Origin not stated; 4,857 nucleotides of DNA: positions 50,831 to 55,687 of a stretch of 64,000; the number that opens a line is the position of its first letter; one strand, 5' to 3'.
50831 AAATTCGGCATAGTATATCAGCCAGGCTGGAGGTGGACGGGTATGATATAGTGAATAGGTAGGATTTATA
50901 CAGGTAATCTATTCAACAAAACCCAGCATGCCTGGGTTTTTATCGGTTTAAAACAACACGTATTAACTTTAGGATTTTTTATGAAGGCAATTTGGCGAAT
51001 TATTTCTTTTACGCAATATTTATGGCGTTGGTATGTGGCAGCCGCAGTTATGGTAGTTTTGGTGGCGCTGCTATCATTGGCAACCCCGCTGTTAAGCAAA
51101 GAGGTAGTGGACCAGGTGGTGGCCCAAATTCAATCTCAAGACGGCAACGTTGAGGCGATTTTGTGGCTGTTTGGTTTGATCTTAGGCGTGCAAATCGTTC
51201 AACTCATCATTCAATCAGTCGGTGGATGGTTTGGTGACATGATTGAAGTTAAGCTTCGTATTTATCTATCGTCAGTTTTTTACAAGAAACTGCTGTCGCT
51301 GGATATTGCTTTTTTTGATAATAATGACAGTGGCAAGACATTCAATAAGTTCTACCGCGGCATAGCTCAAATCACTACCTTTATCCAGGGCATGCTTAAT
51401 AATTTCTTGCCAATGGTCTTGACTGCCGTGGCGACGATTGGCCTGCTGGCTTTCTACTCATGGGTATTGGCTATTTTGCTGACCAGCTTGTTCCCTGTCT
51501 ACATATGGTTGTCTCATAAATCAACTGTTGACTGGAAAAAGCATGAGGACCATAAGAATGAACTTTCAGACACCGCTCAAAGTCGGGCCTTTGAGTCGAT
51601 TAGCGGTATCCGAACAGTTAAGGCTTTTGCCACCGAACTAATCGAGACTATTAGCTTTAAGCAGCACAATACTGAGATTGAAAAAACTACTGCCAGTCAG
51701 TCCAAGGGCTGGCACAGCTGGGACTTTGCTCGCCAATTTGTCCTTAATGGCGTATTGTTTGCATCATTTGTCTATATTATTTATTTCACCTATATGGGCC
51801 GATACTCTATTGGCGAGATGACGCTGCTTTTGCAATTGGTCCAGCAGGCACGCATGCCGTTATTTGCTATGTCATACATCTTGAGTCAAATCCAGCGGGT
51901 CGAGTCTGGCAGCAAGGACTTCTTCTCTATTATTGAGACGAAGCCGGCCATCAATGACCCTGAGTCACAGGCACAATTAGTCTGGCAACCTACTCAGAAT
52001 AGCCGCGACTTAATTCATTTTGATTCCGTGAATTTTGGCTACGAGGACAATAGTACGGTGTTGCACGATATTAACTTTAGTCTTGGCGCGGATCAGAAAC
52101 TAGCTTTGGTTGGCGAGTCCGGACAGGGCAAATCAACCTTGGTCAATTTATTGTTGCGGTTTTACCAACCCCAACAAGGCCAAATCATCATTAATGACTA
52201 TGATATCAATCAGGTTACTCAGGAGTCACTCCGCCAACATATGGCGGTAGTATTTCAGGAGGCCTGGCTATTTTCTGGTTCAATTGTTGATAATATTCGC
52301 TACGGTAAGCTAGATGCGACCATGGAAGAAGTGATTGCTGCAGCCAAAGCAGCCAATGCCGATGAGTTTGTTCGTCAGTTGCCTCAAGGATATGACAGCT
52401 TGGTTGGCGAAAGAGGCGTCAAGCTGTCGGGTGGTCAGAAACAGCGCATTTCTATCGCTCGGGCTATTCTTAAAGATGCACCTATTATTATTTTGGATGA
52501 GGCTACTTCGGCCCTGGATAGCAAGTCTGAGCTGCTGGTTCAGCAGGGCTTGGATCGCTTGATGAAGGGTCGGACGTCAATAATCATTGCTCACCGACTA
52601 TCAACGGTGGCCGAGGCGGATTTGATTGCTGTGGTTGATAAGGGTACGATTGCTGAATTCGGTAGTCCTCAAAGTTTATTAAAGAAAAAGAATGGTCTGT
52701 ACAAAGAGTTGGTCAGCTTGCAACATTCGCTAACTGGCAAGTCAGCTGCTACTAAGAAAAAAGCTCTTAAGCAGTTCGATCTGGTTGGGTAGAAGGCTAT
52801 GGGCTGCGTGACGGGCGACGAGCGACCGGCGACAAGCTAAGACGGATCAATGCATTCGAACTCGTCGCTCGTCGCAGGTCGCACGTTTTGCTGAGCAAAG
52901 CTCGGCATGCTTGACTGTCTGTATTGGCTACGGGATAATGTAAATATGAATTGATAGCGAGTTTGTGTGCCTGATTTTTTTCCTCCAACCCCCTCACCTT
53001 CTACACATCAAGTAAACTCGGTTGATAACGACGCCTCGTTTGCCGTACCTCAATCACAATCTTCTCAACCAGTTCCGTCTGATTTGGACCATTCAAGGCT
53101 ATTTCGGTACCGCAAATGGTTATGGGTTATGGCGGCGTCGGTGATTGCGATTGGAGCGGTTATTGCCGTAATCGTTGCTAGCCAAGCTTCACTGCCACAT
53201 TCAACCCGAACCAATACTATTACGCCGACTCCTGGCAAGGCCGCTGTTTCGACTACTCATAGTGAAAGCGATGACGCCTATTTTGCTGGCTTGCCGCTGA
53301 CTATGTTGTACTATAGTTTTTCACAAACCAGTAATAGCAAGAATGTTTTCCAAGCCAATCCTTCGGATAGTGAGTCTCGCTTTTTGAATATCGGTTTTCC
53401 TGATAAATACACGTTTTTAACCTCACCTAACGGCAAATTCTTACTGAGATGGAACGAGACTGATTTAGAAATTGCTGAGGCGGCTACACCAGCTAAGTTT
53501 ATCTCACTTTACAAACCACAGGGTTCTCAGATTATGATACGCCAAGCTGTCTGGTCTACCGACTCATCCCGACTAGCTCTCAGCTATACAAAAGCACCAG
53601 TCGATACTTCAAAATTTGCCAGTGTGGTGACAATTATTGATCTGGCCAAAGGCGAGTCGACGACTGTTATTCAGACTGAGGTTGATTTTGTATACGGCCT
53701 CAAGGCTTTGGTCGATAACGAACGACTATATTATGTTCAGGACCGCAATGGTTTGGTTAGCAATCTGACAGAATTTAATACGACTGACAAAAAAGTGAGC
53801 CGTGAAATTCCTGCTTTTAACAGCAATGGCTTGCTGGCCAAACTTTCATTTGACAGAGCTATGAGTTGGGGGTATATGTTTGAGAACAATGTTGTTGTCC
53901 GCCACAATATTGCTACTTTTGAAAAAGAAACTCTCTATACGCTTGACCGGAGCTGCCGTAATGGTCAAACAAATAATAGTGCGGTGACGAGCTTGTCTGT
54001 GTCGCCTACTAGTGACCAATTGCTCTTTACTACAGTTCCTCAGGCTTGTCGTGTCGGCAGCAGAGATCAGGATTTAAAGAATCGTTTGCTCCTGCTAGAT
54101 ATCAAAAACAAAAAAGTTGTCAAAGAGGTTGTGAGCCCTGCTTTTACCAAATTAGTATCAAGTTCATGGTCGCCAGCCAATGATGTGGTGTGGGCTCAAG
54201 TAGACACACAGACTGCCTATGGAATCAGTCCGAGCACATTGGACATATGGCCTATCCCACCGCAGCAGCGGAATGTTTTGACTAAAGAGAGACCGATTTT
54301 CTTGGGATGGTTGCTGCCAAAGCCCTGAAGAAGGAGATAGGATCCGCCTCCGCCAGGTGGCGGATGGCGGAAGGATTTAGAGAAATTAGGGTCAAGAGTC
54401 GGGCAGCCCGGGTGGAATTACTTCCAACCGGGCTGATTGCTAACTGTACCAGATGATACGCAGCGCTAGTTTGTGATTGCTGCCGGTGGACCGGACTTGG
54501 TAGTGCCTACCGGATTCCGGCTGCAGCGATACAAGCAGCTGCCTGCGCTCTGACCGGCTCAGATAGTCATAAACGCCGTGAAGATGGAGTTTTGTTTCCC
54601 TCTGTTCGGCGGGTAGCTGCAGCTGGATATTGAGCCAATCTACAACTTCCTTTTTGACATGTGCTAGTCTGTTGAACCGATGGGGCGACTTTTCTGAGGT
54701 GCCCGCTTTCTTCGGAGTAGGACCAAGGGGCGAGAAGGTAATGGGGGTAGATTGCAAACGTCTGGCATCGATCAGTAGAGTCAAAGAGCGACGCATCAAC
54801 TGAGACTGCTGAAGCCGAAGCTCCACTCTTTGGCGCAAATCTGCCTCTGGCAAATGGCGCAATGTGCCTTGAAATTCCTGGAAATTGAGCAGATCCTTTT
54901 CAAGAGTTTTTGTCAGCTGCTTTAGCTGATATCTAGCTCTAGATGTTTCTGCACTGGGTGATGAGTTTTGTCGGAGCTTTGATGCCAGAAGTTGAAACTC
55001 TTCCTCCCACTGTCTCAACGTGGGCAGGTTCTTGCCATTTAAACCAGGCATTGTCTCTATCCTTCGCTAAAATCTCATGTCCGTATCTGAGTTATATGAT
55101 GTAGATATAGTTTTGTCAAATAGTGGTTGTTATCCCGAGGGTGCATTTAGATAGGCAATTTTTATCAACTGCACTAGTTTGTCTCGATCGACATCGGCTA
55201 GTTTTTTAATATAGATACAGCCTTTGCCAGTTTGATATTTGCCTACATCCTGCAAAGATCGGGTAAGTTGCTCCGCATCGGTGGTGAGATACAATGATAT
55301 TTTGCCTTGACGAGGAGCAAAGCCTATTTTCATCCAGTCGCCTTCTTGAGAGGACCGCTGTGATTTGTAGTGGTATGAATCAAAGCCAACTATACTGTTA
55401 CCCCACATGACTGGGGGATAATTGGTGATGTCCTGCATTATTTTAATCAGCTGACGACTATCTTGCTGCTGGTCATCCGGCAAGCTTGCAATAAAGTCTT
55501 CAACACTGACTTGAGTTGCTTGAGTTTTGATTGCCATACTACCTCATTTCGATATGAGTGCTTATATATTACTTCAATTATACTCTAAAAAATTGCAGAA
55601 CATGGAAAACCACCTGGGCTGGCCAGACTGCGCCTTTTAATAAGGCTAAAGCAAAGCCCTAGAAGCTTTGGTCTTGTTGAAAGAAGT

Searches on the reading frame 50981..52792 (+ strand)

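Call 15: search_protein_families(library=ncbifam, proteins=[window:50981-52792:+], max_evalue=0.001)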
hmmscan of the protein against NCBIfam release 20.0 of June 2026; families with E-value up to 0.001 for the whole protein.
window:50981-52792:+ (603 aa): 186 families (the best 25 are shown)
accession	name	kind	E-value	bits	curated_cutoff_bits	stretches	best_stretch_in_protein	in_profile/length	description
TIGR02204.1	MsbA_rel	hypoth_equivalog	5.2e-120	401.8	780.4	1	10-581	12-575/576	ABC transporter, permease/ATP-binding protein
TIGR02203.1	MsbA_lipidA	equivalog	3.8e-118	395.4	602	1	6-582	4-570/572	lipid A export permease/ATP-binding protein MsbA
NF045513.1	HepA_fam_ABC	equivalog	1.9e-109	366.8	725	1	40-575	76-604/610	heterocyst formation ABC transporter subunit HepA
NF010178.0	PRK13657.1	equivalog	2.5e-109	366.3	733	1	3-592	6-581/588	glucan ABC transporter ATP-binding protein/ permease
NF052233.1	CphA_assoc_ABC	equivalog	1.3e-105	354.5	880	1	3-591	171-753/766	cyanophycin metabolism-associated ABC transporter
TIGR00958.1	3a01208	subfamily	9.7e-103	344.8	874.6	1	3-578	148-711/711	antigen peptide transporter 2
TIGR01846.1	type_I_sec_HlyB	subfamily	1.4e-100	337.6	725.55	1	19-581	142-692/694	type I secretion system permease/ATPase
NF008381.0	PRK11176.1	equivalog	1.5e-89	300.9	867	1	4-582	16-580/582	lipid A ABC transporter ATP-binding protein/permease MsbA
TIGR01192.1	chvA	subfamily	2e-89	300.8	585.4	1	17-585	19-574/585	glucan export ABC transporter ATP-binding protein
TIGR03375.1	type_I_sec_LssB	subfamily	6e-86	289.2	693.1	1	14-570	147-692/696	type I secretion system permease/ATPase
TIGR03797.1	NHLM_micro_ABC2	equivalog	6.1e-85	286.1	709.4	1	20-581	140-685/686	NHLP bacteriocin export ABC transporter permease/ATPase subunit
TIGR03796.1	NHLM_micro_ABC1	equivalog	2.3e-77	260.8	853.3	1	21-578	159-709/710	NHLP family bacteriocin export ABC transporter peptidase/permease/ATPase subunit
NF008055.0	PRK10789.1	equivalog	5.8e-77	259.5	845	1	11-582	11-572/590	SmdA family multidrug ABC transporter permease/ATP-binding protein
TIGR02857.1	CydD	equivalog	3.1e-75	254.1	435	2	315-551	298-528/529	thiol reductant ABC exporter subunit CydD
TIGR01193.1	bacteriocin_ABC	subfamily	1.9e-70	238.2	523.85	1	16-578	159-706/708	peptide cleavage/export ABC transporter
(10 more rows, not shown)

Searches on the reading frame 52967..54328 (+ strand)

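Call 5: search_protein_families(library=pfam, proteins=[window:52967-54328:+], max_evalue=0.1)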
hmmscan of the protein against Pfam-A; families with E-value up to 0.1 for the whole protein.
window:52967-54328:+ (453 aa): 1 family
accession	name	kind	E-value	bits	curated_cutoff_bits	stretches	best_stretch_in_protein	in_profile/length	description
PF17509.7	DUF5440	-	0.075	13.1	27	0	409-435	30-56/93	Family of unknown function (DUF5440)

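Call 41: search_protein_families(library=ncbifam, proteins=[window:52967-54328:+], max_evalue=1)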
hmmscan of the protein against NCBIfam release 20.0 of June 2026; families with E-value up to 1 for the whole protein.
window:52967-54328:+ (453 aa): 1 family
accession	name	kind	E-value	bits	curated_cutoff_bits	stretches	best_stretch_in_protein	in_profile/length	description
NF038083.1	CU044_5270_fam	subfamily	0.16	11.8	100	1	47-93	27-67/284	CU044_5270 family protein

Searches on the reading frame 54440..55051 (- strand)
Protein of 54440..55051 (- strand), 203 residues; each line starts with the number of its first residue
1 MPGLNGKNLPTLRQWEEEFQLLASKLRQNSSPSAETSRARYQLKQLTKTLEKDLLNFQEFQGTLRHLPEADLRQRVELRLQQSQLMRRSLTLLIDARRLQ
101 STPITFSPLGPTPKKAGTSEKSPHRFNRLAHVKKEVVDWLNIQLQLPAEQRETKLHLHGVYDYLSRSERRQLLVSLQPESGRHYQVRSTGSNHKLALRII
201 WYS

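Call 5: search_protein_families(library=pfam, proteins=[window:54440-55051:-], max_evalue=0.1)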
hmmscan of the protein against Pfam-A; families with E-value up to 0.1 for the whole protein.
window:54440-55051:- (203 aa): 0 families

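Call 6: search_protein_families(library=padloc, proteins=[window:54440-55051:-], max_evalue=0.1)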
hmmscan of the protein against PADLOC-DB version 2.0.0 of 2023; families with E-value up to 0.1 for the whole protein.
window:54440-55051:- (203 aa): 1 family
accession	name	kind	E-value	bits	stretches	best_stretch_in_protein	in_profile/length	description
PDLC01995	RtcR_PspF2--CARF_AAA_HTH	-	0.012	12.8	1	8-70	336-393/481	-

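Call 40: search_protein_families(library=phrogs, proteins=[window:54440-55051:-], max_evalue=1)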
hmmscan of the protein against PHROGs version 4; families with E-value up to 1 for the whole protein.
window:54440-55051:- (203 aa): 0 families

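Call 41: search_protein_families(library=ncbifam, proteins=[window:54440-55051:-], max_evalue=1)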
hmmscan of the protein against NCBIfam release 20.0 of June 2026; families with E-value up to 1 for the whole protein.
window:54440-55051:- (203 aa): 0 families

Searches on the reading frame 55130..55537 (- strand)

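Call 5: search_protein_families(library=pfam, proteins=[window:55130-55537:-], max_evalue=0.1)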
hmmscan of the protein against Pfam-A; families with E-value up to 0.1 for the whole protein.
window:55130-55537:- (135 aa): 1 family
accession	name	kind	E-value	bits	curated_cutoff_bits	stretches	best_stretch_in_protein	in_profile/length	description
PF08818.16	DUF1801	-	1.1e-09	38.9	27.2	1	24-127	2-83/85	Domain of unknown function (DU1801)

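Call 6: search_protein_families(library=padloc, proteins=[window:55130-55537:-], max_evalue=0.1)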
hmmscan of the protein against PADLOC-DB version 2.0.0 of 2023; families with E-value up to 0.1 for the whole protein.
window:55130-55537:- (135 aa): 1 family
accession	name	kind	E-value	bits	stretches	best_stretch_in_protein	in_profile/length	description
PDLC04946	PDC-S18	-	0.00074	16.6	1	20-131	210-322/365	-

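Call 41: search_protein_families(library=ncbifam, proteins=[window:55130-55537:-], max_evalue=1)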
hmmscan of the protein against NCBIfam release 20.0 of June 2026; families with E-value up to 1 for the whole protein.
window:55130-55537:- (135 aa): 0 families
